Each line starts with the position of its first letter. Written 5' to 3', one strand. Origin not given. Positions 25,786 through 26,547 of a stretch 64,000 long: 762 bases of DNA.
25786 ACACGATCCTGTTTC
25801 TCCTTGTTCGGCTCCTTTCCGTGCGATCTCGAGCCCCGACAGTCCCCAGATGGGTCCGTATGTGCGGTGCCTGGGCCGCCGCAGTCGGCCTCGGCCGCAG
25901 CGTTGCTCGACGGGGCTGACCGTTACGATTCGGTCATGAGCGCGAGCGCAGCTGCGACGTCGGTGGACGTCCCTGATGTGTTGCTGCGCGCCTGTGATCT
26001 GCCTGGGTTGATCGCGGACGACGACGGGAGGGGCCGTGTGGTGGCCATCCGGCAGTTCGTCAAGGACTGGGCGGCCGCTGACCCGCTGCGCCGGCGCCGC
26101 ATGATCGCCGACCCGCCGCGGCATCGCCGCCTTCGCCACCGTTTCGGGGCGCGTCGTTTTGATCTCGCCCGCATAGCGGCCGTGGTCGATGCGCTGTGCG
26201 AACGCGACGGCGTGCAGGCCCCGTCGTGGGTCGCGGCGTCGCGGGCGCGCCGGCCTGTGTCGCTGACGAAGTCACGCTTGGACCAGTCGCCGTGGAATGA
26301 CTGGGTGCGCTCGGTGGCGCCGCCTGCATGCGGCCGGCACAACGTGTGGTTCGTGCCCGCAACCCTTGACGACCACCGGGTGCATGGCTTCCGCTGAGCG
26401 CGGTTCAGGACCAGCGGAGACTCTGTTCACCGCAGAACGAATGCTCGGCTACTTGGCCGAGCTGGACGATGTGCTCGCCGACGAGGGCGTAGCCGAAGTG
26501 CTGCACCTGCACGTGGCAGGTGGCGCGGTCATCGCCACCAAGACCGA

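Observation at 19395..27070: Mirror-image array on the other arm: leader copies C, B and A (minus orientation) bracket plus-strand modules and end at S1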

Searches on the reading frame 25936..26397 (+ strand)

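Call 11: search_protein_families(library=pfam, proteins=[window:25936-26397:+], max_evalue=0.01)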
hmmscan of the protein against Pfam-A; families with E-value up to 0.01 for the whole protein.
window:25936-26397:+ (153 aa): 1 family
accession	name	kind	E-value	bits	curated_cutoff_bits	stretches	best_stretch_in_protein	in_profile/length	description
PF05634.16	APO_RNA-bind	-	0.0074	16.2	25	1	63-110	151-193/200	APO RNA-binding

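Call 42: search_protein_families(library=padloc, proteins=[window:25936-26397:+], max_evalue=0.001)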
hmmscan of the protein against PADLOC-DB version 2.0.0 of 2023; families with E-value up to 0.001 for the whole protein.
window:25936-26397:+ (153 aa): 0 families

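Call 43: search_protein_families(library=ncbifam, proteins=[window:25936-26397:+], max_evalue=0.001)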
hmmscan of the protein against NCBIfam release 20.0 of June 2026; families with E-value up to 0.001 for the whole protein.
window:25936-26397:+ (153 aa): 0 families

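Call 57: search_protein_families(library=pfam, proteins=[window:25936-26397:+], max_evalue=5)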
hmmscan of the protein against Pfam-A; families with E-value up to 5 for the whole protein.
window:25936-26397:+ (153 aa): 1 family
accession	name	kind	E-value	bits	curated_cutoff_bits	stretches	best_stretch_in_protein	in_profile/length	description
PF05634.16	APO_RNA-bind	-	0.0074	16.2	25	1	63-110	151-193/200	APO RNA-binding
